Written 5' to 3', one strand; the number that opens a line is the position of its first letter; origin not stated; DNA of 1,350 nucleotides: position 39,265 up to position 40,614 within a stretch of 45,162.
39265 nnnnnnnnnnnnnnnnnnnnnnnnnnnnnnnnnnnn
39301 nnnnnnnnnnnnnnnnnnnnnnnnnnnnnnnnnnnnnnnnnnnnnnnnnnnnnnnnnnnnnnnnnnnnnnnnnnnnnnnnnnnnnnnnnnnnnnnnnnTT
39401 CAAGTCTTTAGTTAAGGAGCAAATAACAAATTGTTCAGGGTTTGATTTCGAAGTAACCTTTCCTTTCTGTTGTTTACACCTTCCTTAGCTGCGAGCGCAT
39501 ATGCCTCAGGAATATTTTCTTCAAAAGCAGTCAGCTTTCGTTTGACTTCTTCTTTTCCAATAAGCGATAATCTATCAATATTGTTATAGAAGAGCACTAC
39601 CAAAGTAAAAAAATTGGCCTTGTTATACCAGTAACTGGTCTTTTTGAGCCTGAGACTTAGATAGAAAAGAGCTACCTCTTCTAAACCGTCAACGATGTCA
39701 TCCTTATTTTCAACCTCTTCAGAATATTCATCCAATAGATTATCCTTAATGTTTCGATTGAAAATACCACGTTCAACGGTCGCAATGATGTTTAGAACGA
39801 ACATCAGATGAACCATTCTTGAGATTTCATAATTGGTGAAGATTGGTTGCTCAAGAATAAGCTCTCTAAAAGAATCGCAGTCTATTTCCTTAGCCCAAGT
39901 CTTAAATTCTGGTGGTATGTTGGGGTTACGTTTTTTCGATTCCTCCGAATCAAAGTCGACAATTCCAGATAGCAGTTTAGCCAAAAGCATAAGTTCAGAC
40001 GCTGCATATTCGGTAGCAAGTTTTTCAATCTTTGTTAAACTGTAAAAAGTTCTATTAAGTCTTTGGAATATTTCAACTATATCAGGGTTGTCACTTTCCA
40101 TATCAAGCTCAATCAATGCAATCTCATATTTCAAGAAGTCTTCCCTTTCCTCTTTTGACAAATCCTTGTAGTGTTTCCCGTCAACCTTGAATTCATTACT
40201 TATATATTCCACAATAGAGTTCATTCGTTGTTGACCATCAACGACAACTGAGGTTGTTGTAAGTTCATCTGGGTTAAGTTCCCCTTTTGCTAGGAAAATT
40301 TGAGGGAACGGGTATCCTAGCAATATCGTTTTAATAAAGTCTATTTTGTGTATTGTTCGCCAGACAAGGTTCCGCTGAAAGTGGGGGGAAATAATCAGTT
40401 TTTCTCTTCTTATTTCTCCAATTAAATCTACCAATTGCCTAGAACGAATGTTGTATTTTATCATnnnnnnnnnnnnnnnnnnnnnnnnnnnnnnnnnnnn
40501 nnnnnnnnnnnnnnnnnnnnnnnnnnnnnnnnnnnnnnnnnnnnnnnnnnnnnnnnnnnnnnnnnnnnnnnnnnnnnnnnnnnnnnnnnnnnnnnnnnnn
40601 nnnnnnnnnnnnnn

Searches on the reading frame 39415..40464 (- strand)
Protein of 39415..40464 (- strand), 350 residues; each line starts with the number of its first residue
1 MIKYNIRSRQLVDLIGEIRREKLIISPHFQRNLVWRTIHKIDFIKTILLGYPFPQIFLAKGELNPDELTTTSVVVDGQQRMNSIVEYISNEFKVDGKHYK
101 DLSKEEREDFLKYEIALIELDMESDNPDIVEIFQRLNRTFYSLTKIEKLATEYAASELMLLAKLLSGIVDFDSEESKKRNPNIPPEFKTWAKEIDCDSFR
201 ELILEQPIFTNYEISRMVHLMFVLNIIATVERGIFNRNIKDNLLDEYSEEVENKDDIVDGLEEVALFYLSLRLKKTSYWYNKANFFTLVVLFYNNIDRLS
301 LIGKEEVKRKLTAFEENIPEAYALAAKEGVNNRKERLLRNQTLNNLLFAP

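Call 4: search_protein_families(library=pfam, proteins=[window:39415-40464:-], max_evalue=1)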
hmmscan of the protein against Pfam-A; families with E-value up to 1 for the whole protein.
window:39415-40464:- (350 aa): 1 family
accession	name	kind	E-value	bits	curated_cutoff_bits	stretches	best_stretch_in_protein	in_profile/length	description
PF03235.19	GmrSD_N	-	5.1e-21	76.1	33.2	1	13-152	3-197/199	GmrSD restriction endonuclease, N-terminal domain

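Call 5: search_protein_families(library=padloc, proteins=[window:39415-40464:-], max_evalue=1)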
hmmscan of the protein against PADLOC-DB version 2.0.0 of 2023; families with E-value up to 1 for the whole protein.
window:39415-40464:- (350 aa): 6 families
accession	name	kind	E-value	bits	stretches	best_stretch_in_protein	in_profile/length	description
PDLC03877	NsnA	-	4.2e-22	76.9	1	2-345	44-377/385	-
PDLC04027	PD-T4-2_A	-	2.6e-13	47.7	1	8-91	37-115/363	-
PDLC03418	REase_II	-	1.3e-08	32.4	1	21-154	30-159/372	Type II restriction enzyme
PDLC04151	HEC-05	-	9.1e-05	19.3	2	11-54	28-70/600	-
PDLC04709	PDC-M55C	-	0.00015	18.5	1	11-70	17-75/554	-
PDLC04155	HEC-06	-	0.002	14.7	1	13-84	10-83/562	-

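Call 6: search_protein_families(library=ncbifam, proteins=[window:39415-40464:-], max_evalue=1)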
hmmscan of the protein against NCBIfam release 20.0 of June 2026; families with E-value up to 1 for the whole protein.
window:39415-40464:- (350 aa): 1 family
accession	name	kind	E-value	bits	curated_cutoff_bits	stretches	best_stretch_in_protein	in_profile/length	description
NF041060.1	DpdB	equivalog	0.025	13.5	300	1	68-110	108-151/352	DGQHR domain-containing protein DpdB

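Call 7: search_protein_families(library=phrogs, proteins=[window:39415-40464:-], max_evalue=1)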
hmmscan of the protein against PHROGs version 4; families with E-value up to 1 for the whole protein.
window:39415-40464:- (350 aa): 3 families
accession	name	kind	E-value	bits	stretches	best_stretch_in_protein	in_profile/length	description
phrog_2598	-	unknown function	2.1e-31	110.3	1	2-161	25-187/352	-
phrog_1583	-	unknown function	7.4e-23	81.9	1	18-139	30-159/417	-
phrog_26759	-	unknown function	1.5e-08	34.4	1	21-99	21-96/593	-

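Call 13: find_homologous_proteins(query=window:39415-40464:-)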
Query window:39415-40464:- (350 aa): 1507 proteins with E <= 0.001 among 5636 candidates; the best 120 are listed.
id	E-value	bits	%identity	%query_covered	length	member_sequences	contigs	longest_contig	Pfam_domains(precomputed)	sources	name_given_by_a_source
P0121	1.9e-224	762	100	100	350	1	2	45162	PF03235.20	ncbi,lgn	ncbi:MAG: DUF262 domain-containing protein [Flavobacteriales bacterium]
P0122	1.5e-160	552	72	99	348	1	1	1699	PF03235.20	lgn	-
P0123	7.5e-158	543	72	99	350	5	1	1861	PF03235.20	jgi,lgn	jgi:hypothetical protein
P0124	8.3e-158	543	71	99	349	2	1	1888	PF03235.20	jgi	jgi:hypothetical protein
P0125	8.0e-156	537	70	99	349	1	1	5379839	PF03235.20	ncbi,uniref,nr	ncbi:DUF262 domain-containing protein [Arcticibacterium luteifluviistationis]|uniref:DUF262 domain-c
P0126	3.4e-155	534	70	100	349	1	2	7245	PF03235.20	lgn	-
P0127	1.9e-152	525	69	99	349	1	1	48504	PF03235.20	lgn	-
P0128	2.9e-152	525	69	99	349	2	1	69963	PF03235.20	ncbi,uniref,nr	ncbi:DUF262 domain-containing protein [uncultured Winogradskyella sp.]|uniref:DUF262 domain-containi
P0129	3.6e-152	525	68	99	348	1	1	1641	PF03235.20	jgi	jgi:hypothetical protein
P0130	6.2e-149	514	70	99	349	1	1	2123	PF03235.20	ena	-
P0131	2.6e-146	505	67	99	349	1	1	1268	PF03235.20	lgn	-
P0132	1.7e-144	499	68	99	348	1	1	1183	PF03235.20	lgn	-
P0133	3.5e-141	488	66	99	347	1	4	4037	PF03235.20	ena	-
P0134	9.0e-140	484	65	100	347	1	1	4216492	PF03235.20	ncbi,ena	-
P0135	1.4e-134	467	61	99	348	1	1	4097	PF03235.20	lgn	-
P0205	2.2e-112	394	53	100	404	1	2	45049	PF03235.20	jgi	jgi:hypothetical protein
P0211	1.8e-111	391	52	99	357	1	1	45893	PF03235.20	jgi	jgi:uncharacterized protein with ParB-like and HNH nuclease domain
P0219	4.8e-111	389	51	99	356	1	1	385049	PF03235.20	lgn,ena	-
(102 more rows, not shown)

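Call 37: predict_structure(alignment_id=A2)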
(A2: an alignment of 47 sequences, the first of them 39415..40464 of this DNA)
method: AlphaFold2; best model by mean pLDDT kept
length: 350 residues; sequences in the alignment: 47
mean_pLDDT: 83.4   pTM: 0.59
mean pLDDT of the five models: 83.4, 82.0, 80.8, 80.7, 77.8
residues with pLDDT >= 90: 165; 70-90: 121; 50-70: 52; < 50: 12
segments of 3 or more residues with pLDDT < 50: 135-143
pLDDT, mean of each block of 10 residues (from residue 1): 79 89 66 63 89 80 68 79 91 94 95 88 64 48 58 79 88 59 82 93 93 80 93 84 80 94 98 94 95 96 96 95 85 91 92
secondary structure, 60 per line:
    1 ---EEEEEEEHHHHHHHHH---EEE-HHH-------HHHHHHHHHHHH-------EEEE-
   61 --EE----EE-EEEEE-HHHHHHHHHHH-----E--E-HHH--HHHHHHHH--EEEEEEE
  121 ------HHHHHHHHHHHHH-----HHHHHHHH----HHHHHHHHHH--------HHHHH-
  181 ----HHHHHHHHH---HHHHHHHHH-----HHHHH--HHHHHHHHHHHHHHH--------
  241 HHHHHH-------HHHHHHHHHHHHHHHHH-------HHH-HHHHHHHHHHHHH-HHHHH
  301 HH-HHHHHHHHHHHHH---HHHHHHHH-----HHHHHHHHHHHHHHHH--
elements in order: E4-10 H11-19 E23-25 H37-48 E56-59 E72-76 H78-88 H104-111 E114-120 H127-139 H145-152 H157-166 H175-179 H185-193 H197-205 H211-215 H218-232 H241-246 H254-270 H282-294 H296-302 H304-316 H320-327 H333-348

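Call 41: fold_search(model_id=the predicted structure, library=pdb)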
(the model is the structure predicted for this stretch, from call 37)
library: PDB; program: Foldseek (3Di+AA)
matches with E <= 10: 67; with E <= 0.001: 0
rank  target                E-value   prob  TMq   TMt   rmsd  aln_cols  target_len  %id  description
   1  7p9m_B                2.5e-03  1.00  0.32  0.24  12.2       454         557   11  BrxU, GmrSD-family Type IV restriction enzyme (released 2021-12-08)
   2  7p9k_A                2.5e-03  0.99  0.31  0.22  13.0       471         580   12  BrxU, GmrSD-family Type IV restriction enzyme (released 2021-12-08)
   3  7p9m_A                3.7e-03  0.97  0.27  0.19  14.7       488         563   11  BrxU, GmrSD-family Type IV restriction enzyme (released 2021-12-08)
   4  5k5d_B                1.4e-02  0.97  0.25  0.33  12.6       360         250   12  Structure of the C2221 form of Pnob8-like ParB-N domain (released 2016-06-15)
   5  7ol9_B                5.9e-02  0.85  0.22  0.35  11.4       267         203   13  Crystal structure of C-terminally truncated Bacillus subtilis nucleoid occlusion protein (Noc) complexed to the Noc-bi (released 2022-03-09)
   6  8qa9_B                1.2e-01  0.85  0.27  0.41  11.9       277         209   12  Crystal structure of the RK2 plasmid encoded co-complex of the C-terminally truncated transcriptional repressor protei (released 2024-02-21)
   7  7bm8_A                1.7e-01  0.85  0.23  0.41  12.7       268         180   14  Crystal structure of the C-terminally truncated chromosome-partitioning protein ParB from Caulobacter crescentus compl (released 2021-04-28)
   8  4wat                  7.2e-01  0.04  0.09  0.09  21.8       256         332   11  Crystal structure of PfRh5, an essential P. falciparum ligand for invasion of human erythrocytes (released 2014-10-22)
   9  1sjp_B                1.6e+00  0.01  0.08  0.07  23.4       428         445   11  Mycobacterium tuberculosis Chaperonin60.2 (released 2004-12-07)
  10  6fzz                  2.8e+00  0.04  0.13  0.17  18.9       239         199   14  Crystal structure of BSE31 (BSPA14S_RS05060 gene product) from Lyme disease agent Borrelia (Borreliella) spielmanii (released 2019-03-27)
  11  2yly_A                2.9e+00  0.05  0.12  0.17  15.2       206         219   16  Sulfonamides as selective Estrogen Receptor beta Agonists. (released 2012-06-13)
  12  5xvn_A                3.2e+00  0.02  0.10  0.12  16.5       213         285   10  E. far Cas1-Cas2/prespacer binary complex (released 2017-10-04)
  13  6rn2_B                3.2e+00  0.01  0.11  0.06  25.3       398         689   11  ClpB (DWB mutant) bound to casein in presence of ATPgammaS - state WT-1 (released 2019-07-03)
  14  2q13                  3.3e+00  0.02  0.11  0.10  28.3       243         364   12  Crystal structure of BAR-PH domain of APPL1 (released 2007-08-14)
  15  7zs9_M                3.5e+00  0.03  0.13  0.15  15.4       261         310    9  Yeast RNA polymerase II transcription pre-initiation complex with the +1 nucleosome (complex A) (released 2022-11-16)
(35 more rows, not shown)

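Call 80: search_solved_structures(query=A2, max_evalue=1)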
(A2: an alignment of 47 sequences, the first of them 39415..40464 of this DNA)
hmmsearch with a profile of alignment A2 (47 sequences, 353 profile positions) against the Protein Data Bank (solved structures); distinct sequences matched with E-value up to 1: 1.
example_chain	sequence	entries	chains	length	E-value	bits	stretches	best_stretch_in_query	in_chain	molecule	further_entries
4gyv_A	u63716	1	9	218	0.66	12.3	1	236-302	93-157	FERM, RhoGEF and pleckstrin domain-containing protein 2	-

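Call 82: find_encoding_contigs(protein=P0219, flank=4000, max_places=1)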
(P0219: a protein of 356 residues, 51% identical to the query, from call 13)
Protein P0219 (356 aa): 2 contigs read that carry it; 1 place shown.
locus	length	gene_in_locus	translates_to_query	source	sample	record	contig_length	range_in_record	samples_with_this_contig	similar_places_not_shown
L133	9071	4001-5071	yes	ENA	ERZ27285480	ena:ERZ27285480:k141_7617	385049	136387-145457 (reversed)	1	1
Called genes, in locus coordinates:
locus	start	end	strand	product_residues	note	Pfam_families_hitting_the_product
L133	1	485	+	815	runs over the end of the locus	PF00696:AA_kinase, PF22468:ACT_9, PF01842:ACT (weak), PF13840:ACT_7 (weak), PF22468:ACT_9, PF03447:NAD_binding_3, PF00742:Homoserine_dh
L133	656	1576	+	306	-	PF00288:GHMP_kinases_N, PF08544:GHMP_kinases_C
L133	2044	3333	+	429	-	PF14821:Thr_synth_N, PF00291:PALP, PF24857:THR4_C (weak)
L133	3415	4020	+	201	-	-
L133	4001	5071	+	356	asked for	PF03235:GmrSD_N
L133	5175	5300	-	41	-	-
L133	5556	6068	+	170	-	-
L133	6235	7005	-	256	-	-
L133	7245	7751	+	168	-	PF00583:Acetyltransf_1, PF13673:Acetyltransf_10, PF13508:Acetyltransf_7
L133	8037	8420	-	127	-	PF11236:DUF3037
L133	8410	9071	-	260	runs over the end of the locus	PF20613:HipA_2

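Call 83: find_encoding_contigs(protein=P0211, flank=4000, max_places=1)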
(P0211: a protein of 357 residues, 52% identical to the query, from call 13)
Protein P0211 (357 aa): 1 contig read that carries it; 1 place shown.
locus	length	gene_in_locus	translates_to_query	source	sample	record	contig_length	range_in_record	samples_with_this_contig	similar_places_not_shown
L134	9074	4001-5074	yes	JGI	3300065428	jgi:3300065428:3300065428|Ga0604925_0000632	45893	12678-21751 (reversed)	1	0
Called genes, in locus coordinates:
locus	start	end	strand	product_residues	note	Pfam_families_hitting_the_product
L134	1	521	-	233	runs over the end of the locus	PF01551:Peptidase_M23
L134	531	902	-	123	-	PF02033:RBFA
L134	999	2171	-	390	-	PF12704:MacB_PCD, PF02687:FtsX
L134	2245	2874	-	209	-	PF00753:Lactamase_B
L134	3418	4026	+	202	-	-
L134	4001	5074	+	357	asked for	PF03235:GmrSD_N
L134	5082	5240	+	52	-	-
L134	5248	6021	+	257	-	PF13391:HNH_2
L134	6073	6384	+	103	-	-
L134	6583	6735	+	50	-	-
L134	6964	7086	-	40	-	-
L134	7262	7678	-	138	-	PF00903:Glyoxalase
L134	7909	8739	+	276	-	PF01510:Amidase_2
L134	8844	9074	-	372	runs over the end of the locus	PF14362:DUF4407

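Call 84: find_encoding_contigs(protein=P0205, flank=4000, max_places=1)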
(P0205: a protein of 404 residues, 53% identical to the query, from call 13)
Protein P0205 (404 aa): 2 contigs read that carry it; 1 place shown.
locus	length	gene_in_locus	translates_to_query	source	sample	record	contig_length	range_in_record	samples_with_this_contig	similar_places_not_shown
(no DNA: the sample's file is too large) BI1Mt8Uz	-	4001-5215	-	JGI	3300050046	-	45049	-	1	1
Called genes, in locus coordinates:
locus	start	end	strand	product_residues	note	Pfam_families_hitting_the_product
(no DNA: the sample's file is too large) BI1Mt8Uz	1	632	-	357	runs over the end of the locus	PF14351:DUF4401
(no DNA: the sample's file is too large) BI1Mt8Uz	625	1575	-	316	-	PF09925:DUF2157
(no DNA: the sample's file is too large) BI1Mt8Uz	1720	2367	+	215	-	-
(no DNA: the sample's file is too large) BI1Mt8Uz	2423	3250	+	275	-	PF00459:Inositol_P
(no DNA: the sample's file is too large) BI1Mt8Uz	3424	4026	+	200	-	-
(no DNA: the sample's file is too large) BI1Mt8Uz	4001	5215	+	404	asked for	PF03235:GmrSD_N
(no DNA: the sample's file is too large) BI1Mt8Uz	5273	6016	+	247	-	PF13847:Methyltransf_31 (weak), PF08241:Methyltransf_11, PF08242:Methyltransf_12, PF13649:Methyltransf_25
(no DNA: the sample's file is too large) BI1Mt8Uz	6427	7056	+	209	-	-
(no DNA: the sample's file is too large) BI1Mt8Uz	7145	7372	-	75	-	-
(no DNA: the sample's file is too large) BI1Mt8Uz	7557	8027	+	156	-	PF12802:MarR_2, PF01047:MarR, PF13412:HTH_24 (weak)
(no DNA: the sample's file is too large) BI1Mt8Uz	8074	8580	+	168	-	-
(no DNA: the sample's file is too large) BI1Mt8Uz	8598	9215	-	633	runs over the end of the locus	PF10136:SpecificRecomb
